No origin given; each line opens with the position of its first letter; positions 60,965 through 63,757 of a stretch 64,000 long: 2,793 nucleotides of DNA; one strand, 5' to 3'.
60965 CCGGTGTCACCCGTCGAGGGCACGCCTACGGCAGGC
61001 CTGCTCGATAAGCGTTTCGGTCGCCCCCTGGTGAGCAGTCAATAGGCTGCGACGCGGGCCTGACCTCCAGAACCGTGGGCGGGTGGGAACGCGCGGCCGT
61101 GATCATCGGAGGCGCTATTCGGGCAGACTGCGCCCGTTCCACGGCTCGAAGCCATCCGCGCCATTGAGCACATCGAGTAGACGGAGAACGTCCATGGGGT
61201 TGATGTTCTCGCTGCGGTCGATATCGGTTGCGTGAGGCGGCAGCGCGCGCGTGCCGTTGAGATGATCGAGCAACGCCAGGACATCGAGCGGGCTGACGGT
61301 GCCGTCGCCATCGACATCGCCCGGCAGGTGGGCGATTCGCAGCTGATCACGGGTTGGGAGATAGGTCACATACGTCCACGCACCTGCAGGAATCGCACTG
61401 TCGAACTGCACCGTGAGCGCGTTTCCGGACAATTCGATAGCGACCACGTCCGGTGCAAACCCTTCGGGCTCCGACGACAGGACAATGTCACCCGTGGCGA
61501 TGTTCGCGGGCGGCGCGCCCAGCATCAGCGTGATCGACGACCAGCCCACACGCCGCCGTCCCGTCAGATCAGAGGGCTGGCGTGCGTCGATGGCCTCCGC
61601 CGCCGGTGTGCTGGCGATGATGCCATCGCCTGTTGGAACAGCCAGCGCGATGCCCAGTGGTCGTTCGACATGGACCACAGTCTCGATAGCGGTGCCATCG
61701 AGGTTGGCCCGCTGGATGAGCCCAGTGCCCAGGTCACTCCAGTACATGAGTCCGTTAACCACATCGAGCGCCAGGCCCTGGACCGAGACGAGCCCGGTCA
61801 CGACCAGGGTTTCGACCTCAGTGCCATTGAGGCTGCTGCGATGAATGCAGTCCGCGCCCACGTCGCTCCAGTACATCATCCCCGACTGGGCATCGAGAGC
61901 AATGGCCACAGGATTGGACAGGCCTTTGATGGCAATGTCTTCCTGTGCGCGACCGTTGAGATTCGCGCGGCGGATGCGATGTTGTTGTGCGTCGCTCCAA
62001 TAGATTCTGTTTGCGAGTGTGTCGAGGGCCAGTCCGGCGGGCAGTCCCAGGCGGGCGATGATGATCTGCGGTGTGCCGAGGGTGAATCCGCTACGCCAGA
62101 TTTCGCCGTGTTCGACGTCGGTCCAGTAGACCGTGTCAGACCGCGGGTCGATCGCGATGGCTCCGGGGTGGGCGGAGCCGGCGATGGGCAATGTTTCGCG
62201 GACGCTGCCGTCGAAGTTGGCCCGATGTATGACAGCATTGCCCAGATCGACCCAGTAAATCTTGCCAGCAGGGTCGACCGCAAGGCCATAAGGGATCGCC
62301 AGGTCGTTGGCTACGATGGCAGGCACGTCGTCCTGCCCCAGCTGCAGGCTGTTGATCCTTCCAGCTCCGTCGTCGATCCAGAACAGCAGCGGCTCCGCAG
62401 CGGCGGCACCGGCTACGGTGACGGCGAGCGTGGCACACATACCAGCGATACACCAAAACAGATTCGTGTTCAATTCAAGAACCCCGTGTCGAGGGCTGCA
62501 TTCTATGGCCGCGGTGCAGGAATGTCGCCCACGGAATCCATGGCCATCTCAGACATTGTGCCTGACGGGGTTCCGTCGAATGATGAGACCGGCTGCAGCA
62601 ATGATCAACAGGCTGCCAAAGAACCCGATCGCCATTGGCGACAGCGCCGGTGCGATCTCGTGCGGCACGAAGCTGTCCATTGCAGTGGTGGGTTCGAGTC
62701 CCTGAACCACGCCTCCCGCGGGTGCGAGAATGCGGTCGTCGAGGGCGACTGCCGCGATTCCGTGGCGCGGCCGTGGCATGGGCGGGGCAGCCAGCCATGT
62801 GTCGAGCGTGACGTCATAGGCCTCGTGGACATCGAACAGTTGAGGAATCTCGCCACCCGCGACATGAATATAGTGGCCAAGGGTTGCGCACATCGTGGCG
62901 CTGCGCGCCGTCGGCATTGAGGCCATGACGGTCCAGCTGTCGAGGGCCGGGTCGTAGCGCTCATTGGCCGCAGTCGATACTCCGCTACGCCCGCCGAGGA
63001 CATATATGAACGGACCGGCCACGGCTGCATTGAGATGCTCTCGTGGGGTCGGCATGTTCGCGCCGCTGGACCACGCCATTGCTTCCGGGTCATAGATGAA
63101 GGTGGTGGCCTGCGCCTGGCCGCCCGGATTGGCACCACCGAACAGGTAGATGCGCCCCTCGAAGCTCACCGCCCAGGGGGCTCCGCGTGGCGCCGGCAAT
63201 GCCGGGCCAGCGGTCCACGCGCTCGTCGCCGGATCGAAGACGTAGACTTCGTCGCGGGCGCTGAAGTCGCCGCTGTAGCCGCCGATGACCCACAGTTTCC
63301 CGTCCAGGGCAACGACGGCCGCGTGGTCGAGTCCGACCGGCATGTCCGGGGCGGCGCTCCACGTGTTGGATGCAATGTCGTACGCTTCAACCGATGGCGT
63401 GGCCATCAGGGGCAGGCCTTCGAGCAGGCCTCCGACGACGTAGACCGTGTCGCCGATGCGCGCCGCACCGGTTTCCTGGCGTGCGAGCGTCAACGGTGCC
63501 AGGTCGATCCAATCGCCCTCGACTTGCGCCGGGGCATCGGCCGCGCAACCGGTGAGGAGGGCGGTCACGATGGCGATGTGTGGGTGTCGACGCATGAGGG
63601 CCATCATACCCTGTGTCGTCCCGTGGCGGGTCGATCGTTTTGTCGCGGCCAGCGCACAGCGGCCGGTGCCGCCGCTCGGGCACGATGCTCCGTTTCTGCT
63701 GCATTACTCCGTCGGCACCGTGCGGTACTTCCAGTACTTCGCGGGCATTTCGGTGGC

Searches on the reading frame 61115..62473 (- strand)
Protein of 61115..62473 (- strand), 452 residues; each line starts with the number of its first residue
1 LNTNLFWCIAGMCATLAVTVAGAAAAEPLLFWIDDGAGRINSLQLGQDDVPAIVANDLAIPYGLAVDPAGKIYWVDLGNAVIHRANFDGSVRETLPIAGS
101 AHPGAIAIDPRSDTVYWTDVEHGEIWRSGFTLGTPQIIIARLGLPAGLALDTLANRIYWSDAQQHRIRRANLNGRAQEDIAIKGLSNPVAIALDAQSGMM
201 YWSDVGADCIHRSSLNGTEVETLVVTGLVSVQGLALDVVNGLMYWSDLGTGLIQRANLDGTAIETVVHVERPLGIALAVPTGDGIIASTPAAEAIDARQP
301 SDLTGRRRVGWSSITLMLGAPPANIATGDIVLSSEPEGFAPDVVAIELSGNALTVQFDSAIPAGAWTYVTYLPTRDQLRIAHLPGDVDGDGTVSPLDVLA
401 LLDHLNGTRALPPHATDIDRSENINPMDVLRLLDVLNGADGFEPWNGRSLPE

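Call 45: search_protein_families(library=pfam, proteins=[window:61115-62473:-], max_evalue=0.001)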
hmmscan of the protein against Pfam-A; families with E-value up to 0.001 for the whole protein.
window:61115-62473:- (452 aa): 4 families
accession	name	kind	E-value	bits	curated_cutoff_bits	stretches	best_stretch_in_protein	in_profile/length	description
PF00058.23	Ldl_recept_b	-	7.2e-35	119.6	21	4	155-194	1-41/42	Low-density lipoprotein receptor repeat class B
PF08450.18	SGL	-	1.7e-08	34.8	26.3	0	193-244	7-56/246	SMP-30/Gluconolactonase/LRE-like region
PF24684.1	Vgb_lyase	-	1.6e-07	30.9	50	0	54-123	176-244/290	Virginiamycin B lyase family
PF00404.24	Dockerin_1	-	2.6e-07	31.2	22.9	1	384-432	1-52/57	Dockerin type I domain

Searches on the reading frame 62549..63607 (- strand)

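Call 45: search_protein_families(library=pfam, proteins=[window:62549-63607:-], max_evalue=0.001)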
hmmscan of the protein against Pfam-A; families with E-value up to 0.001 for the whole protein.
window:62549-63607:- (352 aa): 11 families
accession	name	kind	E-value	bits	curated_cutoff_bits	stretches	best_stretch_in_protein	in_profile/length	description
PF13964.12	Kelch_6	-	1.3e-41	139.6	25.3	4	145-189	6-50/50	Kelch motif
PF01344.31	Kelch_1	-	3.3e-41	138.8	20.1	4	43-90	2-46/46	Kelch motif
PF25210.1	Kelch_FKB95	-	5.1e-29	102.2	70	2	45-134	35-123/268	FKB95, Kelch-repeats domain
PF24681.1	Kelch_KLHDC2_KLHL20_DRC7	-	1.1e-26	93.9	50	1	48-252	4-221/221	KLHDC2/KLHL20/DRC7 Kelch-repeats domain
PF13415.12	Kelch_3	-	2.7e-24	85.2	22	2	151-190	2-41/48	Galactose oxidase, central domain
PF13418.12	Kelch_4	-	1.2e-20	73.6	21.6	1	94-138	4-48/49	Galactose oxidase, central domain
PF07646.21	Kelch_2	-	1.2e-20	72.8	21.3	2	94-138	3-48/48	Kelch motif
PF24981.1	Beta-prop_ATRN-LZTR1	-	1.2e-14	54.7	50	1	43-213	40-226/289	Attractin/LZTR1 beta-propeller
PF24996.1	NANM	-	6.4e-12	45.4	45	0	33-112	43-126/350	N-acetylneuraminate epimerase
PF13854.13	Kelch_HCF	-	1.4e-05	25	113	0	146-240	190-290/345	Host cell factor, Kelch-repeats domain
PF07893.19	DUF1668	-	0.00021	21.2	23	0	94-173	71-140/336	Protein of unknown function (DUF1668)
